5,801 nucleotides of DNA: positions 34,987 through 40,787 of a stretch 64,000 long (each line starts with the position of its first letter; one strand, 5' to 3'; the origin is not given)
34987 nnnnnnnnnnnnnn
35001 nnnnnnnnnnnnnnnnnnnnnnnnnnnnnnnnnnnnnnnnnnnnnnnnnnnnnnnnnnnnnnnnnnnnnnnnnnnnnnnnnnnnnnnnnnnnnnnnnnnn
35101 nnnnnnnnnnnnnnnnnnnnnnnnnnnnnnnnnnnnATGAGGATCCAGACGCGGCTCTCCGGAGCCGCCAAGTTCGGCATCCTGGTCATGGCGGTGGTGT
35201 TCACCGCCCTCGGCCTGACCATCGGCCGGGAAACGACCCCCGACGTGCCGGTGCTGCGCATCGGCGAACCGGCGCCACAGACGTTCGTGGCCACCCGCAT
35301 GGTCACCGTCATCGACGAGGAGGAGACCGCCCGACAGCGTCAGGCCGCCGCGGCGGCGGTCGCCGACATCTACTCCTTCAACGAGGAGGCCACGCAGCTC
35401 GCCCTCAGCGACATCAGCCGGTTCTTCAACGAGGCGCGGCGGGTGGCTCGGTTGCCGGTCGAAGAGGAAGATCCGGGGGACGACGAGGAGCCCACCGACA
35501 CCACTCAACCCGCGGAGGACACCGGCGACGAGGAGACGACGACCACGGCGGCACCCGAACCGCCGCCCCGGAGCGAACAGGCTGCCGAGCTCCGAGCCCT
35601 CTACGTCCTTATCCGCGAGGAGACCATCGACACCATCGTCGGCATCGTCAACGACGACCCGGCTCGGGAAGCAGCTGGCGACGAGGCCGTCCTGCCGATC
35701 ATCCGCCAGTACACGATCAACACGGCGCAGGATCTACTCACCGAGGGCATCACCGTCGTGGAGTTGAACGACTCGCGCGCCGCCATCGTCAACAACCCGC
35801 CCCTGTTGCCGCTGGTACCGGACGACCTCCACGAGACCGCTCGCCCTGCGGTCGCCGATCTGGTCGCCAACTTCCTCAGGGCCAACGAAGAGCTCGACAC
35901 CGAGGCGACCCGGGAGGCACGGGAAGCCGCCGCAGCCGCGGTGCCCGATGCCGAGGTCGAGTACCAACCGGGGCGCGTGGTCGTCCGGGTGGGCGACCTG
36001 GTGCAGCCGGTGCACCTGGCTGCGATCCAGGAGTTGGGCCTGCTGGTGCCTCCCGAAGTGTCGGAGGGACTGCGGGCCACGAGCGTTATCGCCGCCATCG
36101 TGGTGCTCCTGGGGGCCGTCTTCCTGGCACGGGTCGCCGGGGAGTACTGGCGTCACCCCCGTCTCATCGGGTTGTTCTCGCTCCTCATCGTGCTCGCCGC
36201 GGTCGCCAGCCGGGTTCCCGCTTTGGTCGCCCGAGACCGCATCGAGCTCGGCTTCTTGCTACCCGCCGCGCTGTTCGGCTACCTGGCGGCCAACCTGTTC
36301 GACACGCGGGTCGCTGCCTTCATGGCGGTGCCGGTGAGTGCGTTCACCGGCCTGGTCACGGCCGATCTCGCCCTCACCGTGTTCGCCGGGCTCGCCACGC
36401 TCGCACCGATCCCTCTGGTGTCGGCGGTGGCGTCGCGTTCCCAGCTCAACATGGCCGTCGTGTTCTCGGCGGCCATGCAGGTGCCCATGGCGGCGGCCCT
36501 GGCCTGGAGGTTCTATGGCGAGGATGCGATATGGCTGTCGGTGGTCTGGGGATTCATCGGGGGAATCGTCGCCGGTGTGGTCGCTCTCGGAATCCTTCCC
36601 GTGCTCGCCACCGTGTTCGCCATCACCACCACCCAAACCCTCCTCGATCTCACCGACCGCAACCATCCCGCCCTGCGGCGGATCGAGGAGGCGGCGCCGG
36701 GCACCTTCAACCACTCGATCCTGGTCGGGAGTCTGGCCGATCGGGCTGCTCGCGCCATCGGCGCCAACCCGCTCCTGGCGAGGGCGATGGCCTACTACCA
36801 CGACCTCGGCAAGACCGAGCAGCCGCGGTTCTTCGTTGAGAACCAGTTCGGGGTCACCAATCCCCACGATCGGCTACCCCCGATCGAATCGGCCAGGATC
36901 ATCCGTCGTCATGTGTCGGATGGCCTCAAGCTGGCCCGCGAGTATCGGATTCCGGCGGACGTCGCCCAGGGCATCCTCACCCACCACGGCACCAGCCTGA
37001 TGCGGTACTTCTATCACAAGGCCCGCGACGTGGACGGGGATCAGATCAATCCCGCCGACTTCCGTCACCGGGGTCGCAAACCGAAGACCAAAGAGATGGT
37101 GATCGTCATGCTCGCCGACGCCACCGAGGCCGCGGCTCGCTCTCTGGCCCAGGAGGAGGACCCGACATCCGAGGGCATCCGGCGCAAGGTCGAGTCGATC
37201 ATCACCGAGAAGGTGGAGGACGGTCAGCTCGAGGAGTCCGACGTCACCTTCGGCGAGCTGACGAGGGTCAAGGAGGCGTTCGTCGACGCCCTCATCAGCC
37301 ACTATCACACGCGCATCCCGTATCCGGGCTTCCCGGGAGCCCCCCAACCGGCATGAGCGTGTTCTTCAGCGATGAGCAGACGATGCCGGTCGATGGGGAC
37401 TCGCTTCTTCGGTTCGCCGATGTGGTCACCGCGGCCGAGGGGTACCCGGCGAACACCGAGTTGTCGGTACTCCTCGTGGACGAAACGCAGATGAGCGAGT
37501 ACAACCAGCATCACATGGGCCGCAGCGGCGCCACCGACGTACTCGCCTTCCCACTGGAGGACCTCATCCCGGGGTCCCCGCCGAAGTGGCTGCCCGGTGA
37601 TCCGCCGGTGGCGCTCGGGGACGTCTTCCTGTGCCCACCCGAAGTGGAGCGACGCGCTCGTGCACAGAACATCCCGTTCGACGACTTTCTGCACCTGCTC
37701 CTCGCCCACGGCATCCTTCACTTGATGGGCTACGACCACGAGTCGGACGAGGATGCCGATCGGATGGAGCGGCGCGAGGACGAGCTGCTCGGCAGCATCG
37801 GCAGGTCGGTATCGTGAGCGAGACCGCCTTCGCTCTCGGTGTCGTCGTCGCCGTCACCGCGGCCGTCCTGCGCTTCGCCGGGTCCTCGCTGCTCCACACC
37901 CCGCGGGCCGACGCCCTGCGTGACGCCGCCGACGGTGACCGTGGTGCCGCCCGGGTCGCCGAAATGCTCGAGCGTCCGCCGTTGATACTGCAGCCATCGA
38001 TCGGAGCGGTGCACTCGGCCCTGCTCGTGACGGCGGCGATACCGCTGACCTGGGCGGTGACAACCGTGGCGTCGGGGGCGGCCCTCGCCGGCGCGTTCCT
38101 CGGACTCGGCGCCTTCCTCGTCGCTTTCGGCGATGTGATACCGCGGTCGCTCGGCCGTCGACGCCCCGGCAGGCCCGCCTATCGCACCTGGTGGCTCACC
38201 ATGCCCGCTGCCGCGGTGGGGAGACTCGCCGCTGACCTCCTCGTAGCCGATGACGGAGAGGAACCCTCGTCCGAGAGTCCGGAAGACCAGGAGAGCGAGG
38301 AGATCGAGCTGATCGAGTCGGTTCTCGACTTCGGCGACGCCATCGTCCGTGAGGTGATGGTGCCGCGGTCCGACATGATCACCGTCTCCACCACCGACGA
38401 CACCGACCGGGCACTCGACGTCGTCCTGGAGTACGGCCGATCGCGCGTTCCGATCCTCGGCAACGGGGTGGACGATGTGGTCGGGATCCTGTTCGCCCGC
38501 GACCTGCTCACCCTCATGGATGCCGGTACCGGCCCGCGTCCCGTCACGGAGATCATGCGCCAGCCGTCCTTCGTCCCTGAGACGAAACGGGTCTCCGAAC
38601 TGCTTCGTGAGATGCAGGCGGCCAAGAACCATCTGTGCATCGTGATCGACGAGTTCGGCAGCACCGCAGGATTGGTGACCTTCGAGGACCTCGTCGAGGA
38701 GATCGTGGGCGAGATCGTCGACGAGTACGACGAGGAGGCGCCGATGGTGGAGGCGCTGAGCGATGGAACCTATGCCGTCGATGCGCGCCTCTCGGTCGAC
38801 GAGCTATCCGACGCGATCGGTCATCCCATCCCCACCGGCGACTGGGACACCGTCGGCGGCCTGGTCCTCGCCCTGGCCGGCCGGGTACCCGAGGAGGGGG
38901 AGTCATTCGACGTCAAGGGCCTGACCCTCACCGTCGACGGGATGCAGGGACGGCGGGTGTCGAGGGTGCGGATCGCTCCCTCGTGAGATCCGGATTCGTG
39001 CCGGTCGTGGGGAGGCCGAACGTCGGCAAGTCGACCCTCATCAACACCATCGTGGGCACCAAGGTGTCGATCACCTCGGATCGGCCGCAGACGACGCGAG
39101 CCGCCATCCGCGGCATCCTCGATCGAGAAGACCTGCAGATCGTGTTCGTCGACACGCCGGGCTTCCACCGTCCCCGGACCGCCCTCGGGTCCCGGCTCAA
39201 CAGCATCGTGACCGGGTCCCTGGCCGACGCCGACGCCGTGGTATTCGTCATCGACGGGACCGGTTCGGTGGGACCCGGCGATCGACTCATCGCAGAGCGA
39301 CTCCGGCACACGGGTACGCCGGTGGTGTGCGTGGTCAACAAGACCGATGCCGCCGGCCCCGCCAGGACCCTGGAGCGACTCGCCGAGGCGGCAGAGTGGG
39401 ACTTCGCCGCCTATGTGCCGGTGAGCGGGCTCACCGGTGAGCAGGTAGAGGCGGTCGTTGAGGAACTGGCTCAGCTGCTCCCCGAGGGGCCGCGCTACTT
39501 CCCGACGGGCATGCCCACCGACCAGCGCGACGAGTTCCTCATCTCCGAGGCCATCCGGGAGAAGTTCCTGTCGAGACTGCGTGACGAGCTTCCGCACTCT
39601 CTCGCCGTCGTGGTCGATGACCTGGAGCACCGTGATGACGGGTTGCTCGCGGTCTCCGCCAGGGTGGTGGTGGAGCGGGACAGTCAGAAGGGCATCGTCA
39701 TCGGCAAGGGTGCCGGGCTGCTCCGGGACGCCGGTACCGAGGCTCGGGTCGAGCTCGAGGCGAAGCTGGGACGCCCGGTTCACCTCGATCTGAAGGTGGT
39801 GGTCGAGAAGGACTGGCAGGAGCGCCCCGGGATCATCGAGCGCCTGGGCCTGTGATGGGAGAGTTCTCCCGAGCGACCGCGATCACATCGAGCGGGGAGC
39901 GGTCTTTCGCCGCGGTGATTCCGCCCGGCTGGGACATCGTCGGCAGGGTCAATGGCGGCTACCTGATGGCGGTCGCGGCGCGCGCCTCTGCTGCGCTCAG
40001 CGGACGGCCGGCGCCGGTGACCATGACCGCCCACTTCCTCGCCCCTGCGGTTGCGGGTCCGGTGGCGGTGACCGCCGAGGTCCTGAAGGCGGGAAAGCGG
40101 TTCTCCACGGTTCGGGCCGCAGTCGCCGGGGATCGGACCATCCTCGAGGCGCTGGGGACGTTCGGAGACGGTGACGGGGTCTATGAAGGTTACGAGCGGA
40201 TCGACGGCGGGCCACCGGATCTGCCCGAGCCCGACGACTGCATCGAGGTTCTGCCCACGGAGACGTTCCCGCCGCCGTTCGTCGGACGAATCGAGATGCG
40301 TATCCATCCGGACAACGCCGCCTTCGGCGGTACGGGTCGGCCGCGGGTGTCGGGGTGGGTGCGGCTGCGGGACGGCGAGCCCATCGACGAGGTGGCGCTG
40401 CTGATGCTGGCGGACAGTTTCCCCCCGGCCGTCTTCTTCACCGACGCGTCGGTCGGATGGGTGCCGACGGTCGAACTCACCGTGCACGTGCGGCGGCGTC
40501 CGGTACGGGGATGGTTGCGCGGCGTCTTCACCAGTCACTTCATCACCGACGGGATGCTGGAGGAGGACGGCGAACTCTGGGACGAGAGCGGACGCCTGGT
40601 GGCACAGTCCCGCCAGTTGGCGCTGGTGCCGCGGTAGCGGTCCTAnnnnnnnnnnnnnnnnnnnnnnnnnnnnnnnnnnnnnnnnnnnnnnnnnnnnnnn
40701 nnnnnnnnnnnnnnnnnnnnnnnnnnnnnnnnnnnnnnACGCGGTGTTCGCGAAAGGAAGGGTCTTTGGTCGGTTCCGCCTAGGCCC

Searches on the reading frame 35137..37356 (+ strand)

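Call 45: search_protein_families(library=pfam, proteins=[window:35137-37356:+], max_evalue=0.001)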
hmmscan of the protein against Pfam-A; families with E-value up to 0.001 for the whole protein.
window:35137-37356:+ (739 aa): 3 families
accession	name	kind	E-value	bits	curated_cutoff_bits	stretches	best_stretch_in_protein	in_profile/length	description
PF07697.16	7TMR-HDED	-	1.4e-32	114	27.6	1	42-303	2-223/224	7TM-HD extracellular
PF01966.28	HD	-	3.6e-17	63.2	22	1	523-665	1-115/116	HD domain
PF07698.17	7TM-7TMR_HD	-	1.1e-16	61.8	29.4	1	316-498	8-190/190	7TM receptor with intracellular HD hydrolase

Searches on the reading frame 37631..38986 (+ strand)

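Call 45: search_protein_families(library=pfam, proteins=[window:37631-38986:+], max_evalue=0.001)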
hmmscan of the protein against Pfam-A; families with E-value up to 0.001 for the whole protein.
window:37631-38986:+ (451 aa): 3 families
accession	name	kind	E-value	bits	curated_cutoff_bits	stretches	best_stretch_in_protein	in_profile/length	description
PF03471.22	CorC_HlyC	-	5.3e-21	74.9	27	1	376-450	3-79/81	Transporter associated domain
PF00571.33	CBS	-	2.8e-14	53.6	24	2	305-359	1-56/57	CBS domain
PF01595.25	CNNM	-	0.0001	22.5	28.4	1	86-189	19-123/181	Cyclin M transmembrane N-terminal domain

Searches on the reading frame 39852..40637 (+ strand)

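Call 45: search_protein_families(library=pfam, proteins=[window:39852-40637:+], max_evalue=0.001)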
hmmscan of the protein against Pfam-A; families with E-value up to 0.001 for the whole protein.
window:39852-40637:+ (261 aa): 3 families
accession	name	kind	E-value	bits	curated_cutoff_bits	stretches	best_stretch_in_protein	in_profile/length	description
PF20789.3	4HBT_3C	-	2.9e-35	121.9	24.1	1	127-259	1-140/140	Acyl-CoA thioesterase C-terminal domain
PF13622.12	4HBT_3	-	2.2e-18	66.7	24.3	1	23-105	1-83/83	Acyl-CoA thioesterase N-terminal domain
PF03061.28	4HBT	-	4.1e-05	24.3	20.6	1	31-91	2-70/79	Thioesterase superfamily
